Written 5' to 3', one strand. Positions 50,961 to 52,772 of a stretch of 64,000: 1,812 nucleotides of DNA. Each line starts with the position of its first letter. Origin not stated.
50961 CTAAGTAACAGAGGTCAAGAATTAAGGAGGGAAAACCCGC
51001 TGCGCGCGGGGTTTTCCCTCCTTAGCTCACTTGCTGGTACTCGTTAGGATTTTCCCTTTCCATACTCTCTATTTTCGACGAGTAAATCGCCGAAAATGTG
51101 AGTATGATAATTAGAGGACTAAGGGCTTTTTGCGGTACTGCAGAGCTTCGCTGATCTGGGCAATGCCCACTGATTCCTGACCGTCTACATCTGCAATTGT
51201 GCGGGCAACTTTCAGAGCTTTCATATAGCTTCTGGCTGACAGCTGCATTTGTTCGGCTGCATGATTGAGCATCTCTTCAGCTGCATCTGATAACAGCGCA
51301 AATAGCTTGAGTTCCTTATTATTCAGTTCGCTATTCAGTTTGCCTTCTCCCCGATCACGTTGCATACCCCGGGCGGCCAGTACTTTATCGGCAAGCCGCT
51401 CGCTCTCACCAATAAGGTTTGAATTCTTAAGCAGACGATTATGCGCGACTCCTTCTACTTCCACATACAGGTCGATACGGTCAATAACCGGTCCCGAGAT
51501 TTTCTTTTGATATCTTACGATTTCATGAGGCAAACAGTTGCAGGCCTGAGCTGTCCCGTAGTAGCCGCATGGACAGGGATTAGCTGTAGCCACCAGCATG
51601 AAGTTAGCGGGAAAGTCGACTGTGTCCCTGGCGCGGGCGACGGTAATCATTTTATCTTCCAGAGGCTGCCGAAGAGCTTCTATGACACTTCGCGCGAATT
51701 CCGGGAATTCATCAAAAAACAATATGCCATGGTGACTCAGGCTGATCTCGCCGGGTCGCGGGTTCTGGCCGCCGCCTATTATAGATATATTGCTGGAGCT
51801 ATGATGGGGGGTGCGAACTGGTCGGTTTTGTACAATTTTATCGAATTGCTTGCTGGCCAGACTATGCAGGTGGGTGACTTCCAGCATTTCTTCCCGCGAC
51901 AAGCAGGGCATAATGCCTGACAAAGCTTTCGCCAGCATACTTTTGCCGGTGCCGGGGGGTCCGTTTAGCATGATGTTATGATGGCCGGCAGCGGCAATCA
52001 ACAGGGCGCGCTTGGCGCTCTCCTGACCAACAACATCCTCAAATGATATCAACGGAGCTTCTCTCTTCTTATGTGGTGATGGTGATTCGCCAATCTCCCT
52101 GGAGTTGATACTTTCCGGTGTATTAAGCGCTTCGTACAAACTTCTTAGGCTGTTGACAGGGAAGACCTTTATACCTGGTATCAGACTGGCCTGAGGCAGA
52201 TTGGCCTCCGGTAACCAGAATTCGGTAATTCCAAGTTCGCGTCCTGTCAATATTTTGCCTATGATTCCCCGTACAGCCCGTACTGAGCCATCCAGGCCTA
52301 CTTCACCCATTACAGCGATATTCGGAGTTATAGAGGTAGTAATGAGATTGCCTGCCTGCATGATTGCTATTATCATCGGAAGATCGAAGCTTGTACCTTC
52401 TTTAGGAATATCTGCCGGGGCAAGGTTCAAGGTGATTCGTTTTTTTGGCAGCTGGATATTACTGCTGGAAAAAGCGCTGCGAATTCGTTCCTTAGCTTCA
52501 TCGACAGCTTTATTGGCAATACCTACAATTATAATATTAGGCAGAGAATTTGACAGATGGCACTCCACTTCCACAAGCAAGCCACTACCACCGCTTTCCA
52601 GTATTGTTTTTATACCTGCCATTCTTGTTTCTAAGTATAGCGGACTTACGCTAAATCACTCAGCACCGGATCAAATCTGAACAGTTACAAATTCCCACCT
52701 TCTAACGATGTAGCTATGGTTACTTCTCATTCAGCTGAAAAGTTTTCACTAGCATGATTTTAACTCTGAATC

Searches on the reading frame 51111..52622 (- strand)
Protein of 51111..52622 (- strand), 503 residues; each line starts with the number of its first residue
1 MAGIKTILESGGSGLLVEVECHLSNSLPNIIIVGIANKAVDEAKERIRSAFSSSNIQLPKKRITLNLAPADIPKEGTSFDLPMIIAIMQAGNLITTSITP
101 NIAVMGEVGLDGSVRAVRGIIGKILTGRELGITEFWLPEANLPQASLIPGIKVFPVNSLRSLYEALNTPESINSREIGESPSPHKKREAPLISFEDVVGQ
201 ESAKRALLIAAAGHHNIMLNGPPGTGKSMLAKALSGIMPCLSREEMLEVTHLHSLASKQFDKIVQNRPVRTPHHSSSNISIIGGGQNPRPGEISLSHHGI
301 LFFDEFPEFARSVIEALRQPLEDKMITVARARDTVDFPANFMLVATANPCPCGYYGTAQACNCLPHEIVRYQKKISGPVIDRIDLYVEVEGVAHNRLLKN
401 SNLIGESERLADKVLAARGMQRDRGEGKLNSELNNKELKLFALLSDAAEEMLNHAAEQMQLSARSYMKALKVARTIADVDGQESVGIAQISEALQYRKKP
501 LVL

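Call 7: search_protein_families(library=pfam, proteins=[window:51111-52622:-])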
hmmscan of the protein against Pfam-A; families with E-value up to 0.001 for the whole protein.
window:51111-52622:- (503 aa): 11 families
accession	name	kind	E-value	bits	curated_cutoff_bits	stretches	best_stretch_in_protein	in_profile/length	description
PF01078.27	Mg_chelatase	-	4.3e-87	291.3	20.3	1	194-394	2-204/207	Magnesium chelatase, subunit ChlI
PF13541.12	ChlI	-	1.6e-33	115.6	27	1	19-141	1-121/121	Subunit ChlI of Mg-chelatase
PF13335.12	Mg_chelatase_C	-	1.4e-25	90.1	26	1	406-497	3-94/94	Magnesium chelatase, subunit ChlI C-terminal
PF07728.20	AAA_5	-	7.8e-12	45.8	22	1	216-351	1-125/139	AAA domain (dynein-related subfamily)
PF05362.19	Lon_C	-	3.8e-09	36.9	21.1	1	40-149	70-180/205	Lon protease (S16) C-terminal proteolytic domain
PF00493.29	MCM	-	1.8e-07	30.9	23.3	1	291-386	115-201/224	MCM P-loop domain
PF00004.35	AAA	-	3e-06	28.1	21.2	1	217-348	1-109/131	ATPase family associated with various cellular activities (AAA)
PF00158.32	Sigma54_activat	-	5.8e-05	23.3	20.2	0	209-234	17-42/168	Sigma-54 interaction domain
PF05496.18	RuvB_N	-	0.00016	21.9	27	0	194-236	6-55/159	Holliday junction DNA helicase RuvB P-loop domain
PF07724.20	AAA_2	-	0.00017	22.1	27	0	216-348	5-124/166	AAA domain (Cdc48 subfamily)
PF20030.5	bpMoxR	-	0.00028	20.5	27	0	196-238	13-55/205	MoxR domain in the MoxR-vWA-beta-propeller ternary systems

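Call 14: find_encoding_contigs(protein=window:51111-52622:-, flank=10000, max_places=6)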
Protein window:51111-52622:- (503 aa): no gene with exactly this product is on record in the collection.

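Call 15: find_related_loci(query=window:51111-52622:-, collection=genome_contigs, flank=10000)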
Query window:51111-52622:- (503 aa) in genome_contigs; peptide patterns used: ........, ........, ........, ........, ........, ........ (x = any residue, [..] = any of these).
599 stretches matched a pattern (row limit reached: there are more); 479 encode a relative of the query (tblastn E <= 1e-3); the best 80 are kept; 80 distinct loci.
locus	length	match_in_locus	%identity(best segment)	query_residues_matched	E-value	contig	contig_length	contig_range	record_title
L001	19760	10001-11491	66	1-499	0e+0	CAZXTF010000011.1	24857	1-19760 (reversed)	MAG TPA_asm: uncultured Candidatus Saccharibacteria bacterium isolate SRP344714_co1_143 genome assembly, contig: NODE_38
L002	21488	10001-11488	64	1-499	0e+0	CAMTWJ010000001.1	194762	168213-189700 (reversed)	MAG: uncultured Candidatus Saccharibacteria bacterium isolate G02_MAG_00014 genome assembly, contig: G02_MAG_00014_00000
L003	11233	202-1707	62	1-503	0e+0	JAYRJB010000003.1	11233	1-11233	MAG: Candidatus Saccharimonadales bacterium isolate SZ_szas25bin.8 k141_284861, whole genome shotgun sequence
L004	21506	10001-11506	62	1-503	0e+0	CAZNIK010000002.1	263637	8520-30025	MAG TPA_asm: uncultured Candidatus Saccharibacteria bacterium isolate binchicken_co245_158 genome assembly, contig: NODE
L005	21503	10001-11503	61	1-499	0e+0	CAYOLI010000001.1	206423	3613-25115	MAG TPA_asm: uncultured Candidatus Saccharibacteria bacterium isolate SRP135725_co1_35 genome assembly, contig: NODE_12_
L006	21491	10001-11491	60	1-499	0e+0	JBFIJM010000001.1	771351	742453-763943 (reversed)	MAG: Candidatus Saccharimonadales bacterium isolate Mix_sand11.2021.09.Z.86 k141_1409330_length_771351_cov_17.0050, whol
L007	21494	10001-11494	64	4-503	0e+0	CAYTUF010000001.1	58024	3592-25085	MAG TPA_asm: uncultured Candidatus Saccharibacteria bacterium isolate SRP263991_co5_85 genome assembly, contig: NODE_119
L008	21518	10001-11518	58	2-503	0e+0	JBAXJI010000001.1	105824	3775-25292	MAG: Candidatus Saccharibacteria bacterium isolate ELA371 MAG371_1, whole genome shotgun sequence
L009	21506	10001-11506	59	2-501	0e+0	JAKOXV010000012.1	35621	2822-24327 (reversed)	MAG: bacterium isolate JPNG_metabat.9 k201_63355, whole genome shotgun sequence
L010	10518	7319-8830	58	2-503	0e+0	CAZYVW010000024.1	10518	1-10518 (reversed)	MAG TPA_asm: uncultured Candidatus Saccharibacteria bacterium isolate SRP200132_co1_592 genome assembly, contig: NODE_11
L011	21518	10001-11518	58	2-503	0e+0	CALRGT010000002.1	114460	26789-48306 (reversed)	MAG: uncultured Candidatus Saccharimonas sp. isolate MsH-01oct19-19 genome assembly, contig: MsH-01oct19-C218, whole gen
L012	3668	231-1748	57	2-503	0e+0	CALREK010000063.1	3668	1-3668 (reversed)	MAG: uncultured Candidatus Saccharimonas sp. isolate RH-23may17-197 genome assembly, contig: RH-23may17-C232999, whole g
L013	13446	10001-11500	59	2-500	0e+0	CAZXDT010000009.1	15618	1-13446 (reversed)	MAG TPA_asm: uncultured Candidatus Saccharibacteria bacterium isolate SRP193066_co1_99 genome assembly, contig: NODE_355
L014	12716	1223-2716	56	4-501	0e+0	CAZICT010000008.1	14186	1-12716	MAG TPA_asm: uncultured Candidatus Saccharibacteria bacterium isolate SRP144015_co1_49 genome assembly, contig: NODE_205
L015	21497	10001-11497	57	1-499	0e+0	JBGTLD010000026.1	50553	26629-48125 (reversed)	MAG: Candidatus Saccharimonadales bacterium isolate JTS-RE329 k141_1285727, whole genome shotgun sequence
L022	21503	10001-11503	58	1-499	0e+0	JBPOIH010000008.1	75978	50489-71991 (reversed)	MAG: Patescibacteria group bacterium isolate MAG_90 c_000000450451, whole genome shotgun sequence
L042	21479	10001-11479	57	4-499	0e+0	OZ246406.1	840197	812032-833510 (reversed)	MAG: uncultured Candidatus Saccharibacteria bacterium isolate SRP298887_co1_104 genome assembly, chromosome: 1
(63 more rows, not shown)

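Call 58: search_protein_families(library=ncbifam, proteins=[window:51111-52622:-], max_evalue=0.01)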
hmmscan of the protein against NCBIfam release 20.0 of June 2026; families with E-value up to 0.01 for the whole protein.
window:51111-52622:- (503 aa): 29 families (the best 25 are shown)
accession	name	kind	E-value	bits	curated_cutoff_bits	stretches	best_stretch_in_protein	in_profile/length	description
TIGR00368.1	TIGR00368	hypoth_equivalog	3.1e-153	511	362.4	1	13-497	10-499/499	YifB family Mg chelatase-like AAA ATPase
NF007365.0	PRK09862.1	equivalog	3.9e-112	375.4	530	1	16-498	18-493/506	YifB family Mg chelatase-like AAA ATPase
TIGR02902.1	spore_lonB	equivalog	3.6e-17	62.2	723.3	2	43-163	412-527/531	ATP-dependent protease LonB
TIGR00764.1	lon_rel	equivalog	1.4e-15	56.9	516.6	2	194-248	17-71/608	ATP-dependent protease LonB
TIGR02903.1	spore_lon_C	equivalog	1.8e-15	56.5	678.8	2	83-161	532-609/615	Lon family ATP-dependent protease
TIGR02442.1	Cob-chelat-sub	hypoth_equivalog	1.2e-11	43.8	779.45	1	194-241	3-52/641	putative cobaltochelatase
TIGR00763.1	lon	equivalog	2e-08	33.2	608.05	1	54-149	679-772/795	endopeptidase La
TIGR00416.1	sms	equivalog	1.4e-07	30.6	403.05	1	55-159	350-450/454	DNA repair protein RadA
TIGR02031.1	BchD-ChlD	equivalog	3.7e-06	25.9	499.55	1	201-350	1-144/608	magnesium chelatase ATPase subunit D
NF038308.1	RNA_repair_RtcR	equivalog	1e-05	24.6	650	0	205-233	195-223/530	RNA repair transcriptional activator RtcR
TIGR02030.1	BchI-ChlI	equivalog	1.4e-05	24.5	466.95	0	194-242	3-53/337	magnesium chelatase ATPase subunit I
NF000868.0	PRK00080.1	equivalog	0.00024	20.1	282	0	193-236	23-73/330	Holliday junction branch migration DNA helicase RuvB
TIGR01241.2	FtsH_fam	equivalog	0.00041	19.2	600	1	216-236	197-217/598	ATP-dependent zinc metalloprotease FtsH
TIGR00635.1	ruvB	equivalog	0.00055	19.1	299.05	0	194-235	3-51/305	Holliday junction branch migration DNA helicase RuvB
TIGR03922.1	T7SS_EccA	equivalog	0.00076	18.2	466.65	1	203-249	302-350/557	type VII secretion AAA-ATPase EccA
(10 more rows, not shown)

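Call 85: search_protein_families(library=pfam, proteins=[L001:8764-9684:-, L042:8871-9632:-, L022:9066-9611:-], max_evalue=0.001)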
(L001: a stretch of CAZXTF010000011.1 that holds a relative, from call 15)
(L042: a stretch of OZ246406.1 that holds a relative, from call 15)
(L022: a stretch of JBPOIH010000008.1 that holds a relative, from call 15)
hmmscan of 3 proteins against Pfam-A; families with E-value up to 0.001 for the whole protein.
L001:8764-9684:- (306 aa): 1 family
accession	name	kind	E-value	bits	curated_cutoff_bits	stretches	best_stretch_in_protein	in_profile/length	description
PF01368.27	DHH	-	0.00012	22.8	28.1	1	7-125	6-103/125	DHH family, N-terminal domain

L042:8871-9632:- (253 aa): 4 families
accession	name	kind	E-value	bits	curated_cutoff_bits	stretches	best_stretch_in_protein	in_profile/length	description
PF12146.15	Hydrolase_4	-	5.6e-12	45.9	27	1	24-133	2-116/239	Serine aminopeptidase, S33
PF12697.13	Abhydrolase_6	-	7.4e-09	37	26.3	1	29-128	1-96/217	Alpha/beta hydrolase family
PF00561.26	Abhydrolase_1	-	1e-08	35.6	25.8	1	29-156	3-124/245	alpha/beta hydrolase fold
PF20408.4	Abhydrolase_11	-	1.1e-07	32.3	27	1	26-125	2-106/193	Alpha/beta hydrolase domain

L022:9066-9611:- (181 aa): 0 families

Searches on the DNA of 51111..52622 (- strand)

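Call 20: search_rna_families(sources=[L079, L046, L065, L001, L042, L006], threshold=gathering)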
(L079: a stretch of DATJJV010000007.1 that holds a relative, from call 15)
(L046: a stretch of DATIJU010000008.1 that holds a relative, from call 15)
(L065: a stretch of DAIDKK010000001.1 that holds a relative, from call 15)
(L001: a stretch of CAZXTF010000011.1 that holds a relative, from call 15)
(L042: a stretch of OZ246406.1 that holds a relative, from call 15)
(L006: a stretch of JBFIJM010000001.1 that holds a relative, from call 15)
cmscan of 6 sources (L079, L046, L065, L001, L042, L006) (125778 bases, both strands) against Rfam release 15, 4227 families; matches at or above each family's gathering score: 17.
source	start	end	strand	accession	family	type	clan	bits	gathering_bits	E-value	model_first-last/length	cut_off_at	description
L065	1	782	-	RF00177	SSU_rRNA_bacteria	Gene; rRNA;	CL00111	603.7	50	9.1e-189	1-700/1533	3'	Bacterial small subunit ribosomal RNA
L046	1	640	-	RF00177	SSU_rRNA_bacteria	Gene; rRNA;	CL00111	592.5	50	3.6e-185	1-678/1533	3'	Bacterial small subunit ribosomal RNA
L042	12694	13029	-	RF00010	RNaseP_bact_a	Gene; ribozyme;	CL00002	254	100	2.7e-81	1-367/367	no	Bacterial RNase P class A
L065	12701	13042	-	RF00010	RNaseP_bact_a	Gene; ribozyme;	CL00002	253.3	100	4.7e-81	1-367/367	no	Bacterial RNase P class A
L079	12686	13037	-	RF00010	RNaseP_bact_a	Gene; ribozyme;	CL00002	248.4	100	2.2e-79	1-367/367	no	Bacterial RNase P class A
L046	12727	13102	-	RF00010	RNaseP_bact_a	Gene; ribozyme;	CL00002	246.4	100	1e-78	1-367/367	no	Bacterial RNase P class A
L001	12680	13040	-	RF00010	RNaseP_bact_a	Gene; ribozyme;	CL00002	242.2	100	2.6e-77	1-367/367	no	Bacterial RNase P class A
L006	12781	13259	-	RF00010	RNaseP_bact_a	Gene; ribozyme;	CL00002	231.9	100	8.4e-74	1-367/367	no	Bacterial RNase P class A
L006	20474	20547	+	RF00005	tRNA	Gene; tRNA;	CL00001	66.6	29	5.4e-12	1-71/71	no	tRNA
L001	19624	19697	+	RF00005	tRNA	Gene; tRNA;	CL00001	65.6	29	1e-11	1-71/71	no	tRNA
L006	13998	14070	-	RF00005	tRNA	Gene; tRNA;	CL00001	64.8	29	1.7e-11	1-71/71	no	tRNA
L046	14039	14111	-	RF00005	tRNA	Gene; tRNA;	CL00001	64.6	29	1.9e-11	1-71/71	no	tRNA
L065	14002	14074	+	RF00005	tRNA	Gene; tRNA;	CL00001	64.6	29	1.9e-11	1-71/71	no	tRNA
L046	20274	20347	-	RF00005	tRNA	Gene; tRNA;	CL00001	64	29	2.7e-11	1-71/71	no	tRNA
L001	13748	13821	-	RF00005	tRNA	Gene; tRNA;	CL00001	62.1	29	9.3e-11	1-71/71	no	tRNA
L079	14144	14217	-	RF00005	tRNA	Gene; tRNA;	CL00001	61.6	29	1.2e-10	1-71/71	no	tRNA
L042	14933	15006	+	RF00005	tRNA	Gene; tRNA;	CL00001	60.3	29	2.9e-10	1-71/71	no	tRNA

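Call 73: search_rna_families(source=L079, start=9380, end=10000, threshold=evalue, max_evalue=10)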
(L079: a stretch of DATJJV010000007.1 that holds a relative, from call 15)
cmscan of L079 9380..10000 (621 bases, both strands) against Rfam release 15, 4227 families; matches with E-value up to 10: 11.
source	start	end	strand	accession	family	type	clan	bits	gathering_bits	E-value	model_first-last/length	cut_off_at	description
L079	9480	9554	-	RF03526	mir-7177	Gene; miRNA;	-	21.3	86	0.07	1-71/71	no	mir-7177 microRNA precursor family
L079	9882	9955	+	RF01393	isrJ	Gene; sRNA;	-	21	37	0.18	1-75/75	no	isrJ Hfq binding RNA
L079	9921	10000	-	RF02450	ncr1175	Gene; sRNA;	-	19.5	60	0.55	27-110/110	5'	Bacillus sRNA ncr1175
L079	9845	9875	-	RF04038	mir-5985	Gene; miRNA;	-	16.5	100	3.8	22-52/74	no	mir-5985 microRNA precursor family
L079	9848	9955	+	RF04184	BTnc060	Gene; sRNA;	-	16.5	228.9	5.4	1-213/213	no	Bacteroides sRNA BTnc060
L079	9793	9833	+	RF02925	6A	Gene; sRNA;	-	16.3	41.2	4.4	1-52/52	no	6A RNA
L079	9726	9874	-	RF02694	RalA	Gene; sRNA;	-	16.1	170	0.49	1-179/179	no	RalR antitoxin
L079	9439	9546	+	RF00426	SCARNA15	Gene; snRNA; snoRNA; scaRNA;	CL00019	15.2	65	3.9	1-128/128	no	Small Cajal body specific RNA 15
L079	9929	9949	-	RF00624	P9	Gene;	-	14.6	43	2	11-31/74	no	Pseudomonas sRNA P9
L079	9890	9965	-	RF01485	rli61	Cis-reg;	-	14.6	50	8.9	1-106/106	no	Listeria sRNA rli61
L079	9920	9962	-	RF01472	rli40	Gene; sRNA;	-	10.8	100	4.1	1-263/263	no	Listeria sRNA rli40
